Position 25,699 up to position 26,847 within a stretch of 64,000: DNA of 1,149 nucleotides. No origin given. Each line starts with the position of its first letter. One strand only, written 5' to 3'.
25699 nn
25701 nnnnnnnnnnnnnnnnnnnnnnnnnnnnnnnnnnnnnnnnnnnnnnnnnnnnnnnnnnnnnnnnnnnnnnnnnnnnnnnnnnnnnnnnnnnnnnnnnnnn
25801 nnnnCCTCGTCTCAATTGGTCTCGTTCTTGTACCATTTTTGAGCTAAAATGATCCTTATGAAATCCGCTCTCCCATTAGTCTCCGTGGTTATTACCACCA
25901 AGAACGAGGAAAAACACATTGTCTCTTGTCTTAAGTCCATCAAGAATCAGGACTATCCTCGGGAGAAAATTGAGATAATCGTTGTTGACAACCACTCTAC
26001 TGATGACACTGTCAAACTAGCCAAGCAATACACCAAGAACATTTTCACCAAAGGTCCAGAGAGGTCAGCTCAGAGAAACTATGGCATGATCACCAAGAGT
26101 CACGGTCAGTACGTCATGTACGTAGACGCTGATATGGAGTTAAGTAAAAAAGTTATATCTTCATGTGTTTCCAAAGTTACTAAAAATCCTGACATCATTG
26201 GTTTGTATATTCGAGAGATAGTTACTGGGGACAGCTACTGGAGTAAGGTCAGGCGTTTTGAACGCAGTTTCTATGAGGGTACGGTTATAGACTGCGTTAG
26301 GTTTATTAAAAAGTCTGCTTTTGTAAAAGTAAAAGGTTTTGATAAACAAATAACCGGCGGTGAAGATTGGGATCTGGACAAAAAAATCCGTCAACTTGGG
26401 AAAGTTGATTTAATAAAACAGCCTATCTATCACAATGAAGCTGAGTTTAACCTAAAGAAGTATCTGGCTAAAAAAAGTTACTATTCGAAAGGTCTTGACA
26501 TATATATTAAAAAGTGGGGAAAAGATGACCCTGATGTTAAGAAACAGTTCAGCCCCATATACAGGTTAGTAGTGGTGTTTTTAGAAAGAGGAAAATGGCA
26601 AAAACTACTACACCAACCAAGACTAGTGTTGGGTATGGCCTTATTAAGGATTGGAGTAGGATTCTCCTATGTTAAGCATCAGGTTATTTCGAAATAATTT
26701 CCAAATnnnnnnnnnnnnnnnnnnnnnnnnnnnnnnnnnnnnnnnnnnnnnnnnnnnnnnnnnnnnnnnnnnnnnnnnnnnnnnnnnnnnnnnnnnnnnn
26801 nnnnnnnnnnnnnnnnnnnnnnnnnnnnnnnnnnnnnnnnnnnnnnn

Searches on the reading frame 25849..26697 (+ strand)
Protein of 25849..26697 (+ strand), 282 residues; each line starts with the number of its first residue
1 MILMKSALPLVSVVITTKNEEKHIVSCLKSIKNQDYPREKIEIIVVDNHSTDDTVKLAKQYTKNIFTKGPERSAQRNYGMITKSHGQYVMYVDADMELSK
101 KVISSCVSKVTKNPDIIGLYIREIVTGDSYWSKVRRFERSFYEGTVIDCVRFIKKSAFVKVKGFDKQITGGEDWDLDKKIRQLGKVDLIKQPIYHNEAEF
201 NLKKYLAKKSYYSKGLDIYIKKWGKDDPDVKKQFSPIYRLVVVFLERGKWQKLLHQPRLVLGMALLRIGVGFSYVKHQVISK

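Call 48: search_protein_families(library=ncbifam, proteins=[window:25849-26697:+], max_evalue=0.000001)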
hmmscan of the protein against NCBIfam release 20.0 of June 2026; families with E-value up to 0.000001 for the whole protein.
window:25849-26697:+ (282 aa): 15 families
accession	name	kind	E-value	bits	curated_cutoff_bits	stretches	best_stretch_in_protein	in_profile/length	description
TIGR04283.1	glyco_like_mftF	equivalog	2.8e-23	82.7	182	1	11-201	1-190/221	TIGR04283 family arsenosugar biosynthesis glycosyltransferase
NF041875.1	EPS_EpsD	equivalog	3e-18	66.3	370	1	11-110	1-104/325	exopolysaccharide biosynthesis glycosyltransferase EpsD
TIGR03965.1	mycofact_glyco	equivalog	7.7e-16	58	280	1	8-138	73-205/467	mycofactocin biosynthesis glycosyltransferase MftF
TIGR03111.1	glyc2_xrt_Gpos1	hypoth_equivalog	1.9e-15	56.6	363.95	1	6-119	46-165/439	TIGR03111 family XrtG-associated glycosyltransferase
NF007482.0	PRK10073.1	equivalog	3.3e-13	49.3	423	1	4-105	1-105/334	glycosyltransferase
TIGR03469.1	HpnB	hypoth_equivalog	1.3e-11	44.2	379.25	1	5-64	40-98/386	hopene-associated glycosyltransferase HpnB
NF050050.1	ProtGlycPglI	equivalog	5.3e-11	42.4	500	1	9-112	2-110/306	GalNAc(5)-diNAcBac-PP-undecaprenol beta-1,3-glucosyltransferase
NF045692.1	OglycostaseCruG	equivalog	3.6e-10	39.3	600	1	7-124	39-167/386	2'-O-glycosyltransferase CruG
TIGR04242.1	nodulat_NodC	equivalog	2e-09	36.9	550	1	6-112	45-158/395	chitooligosaccharide synthase NodC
NF038299.1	EPS_HpsN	equivalog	2.7e-09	36.4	425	1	9-116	1-112/317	hormogonium polysaccharide biosynthesis glycosyltransferase HpsN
TIGR04195.1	S_glycosyl_SunS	equivalog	4.7e-09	35.6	350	1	5-102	53-147/421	SunS family peptide S-glycosyltransferase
TIGR03937.1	PgaC_IcaA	equivalog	5.1e-09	35.6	422.3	1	6-116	42-156/407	poly-beta-1,6-N-acetyl-D-glucosamine synthase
NF047683.1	TeichurnBiosyTuaG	equivalog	1.2e-08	34.9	400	1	4-104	1-105/252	teichuronic acid biosynthesis protein TuaG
NF010496.0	PRK13915.1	equivalog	1.2e-08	34.4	262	1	10-116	32-148/307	glucosyl-3-phosphoglycerate synthase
NF038302.1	EPS_HpsE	equivalog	3.5e-08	32.8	300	1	11-108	3-109/307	hormogonium polysaccharide biosynthesis glycosyltransferase HpsE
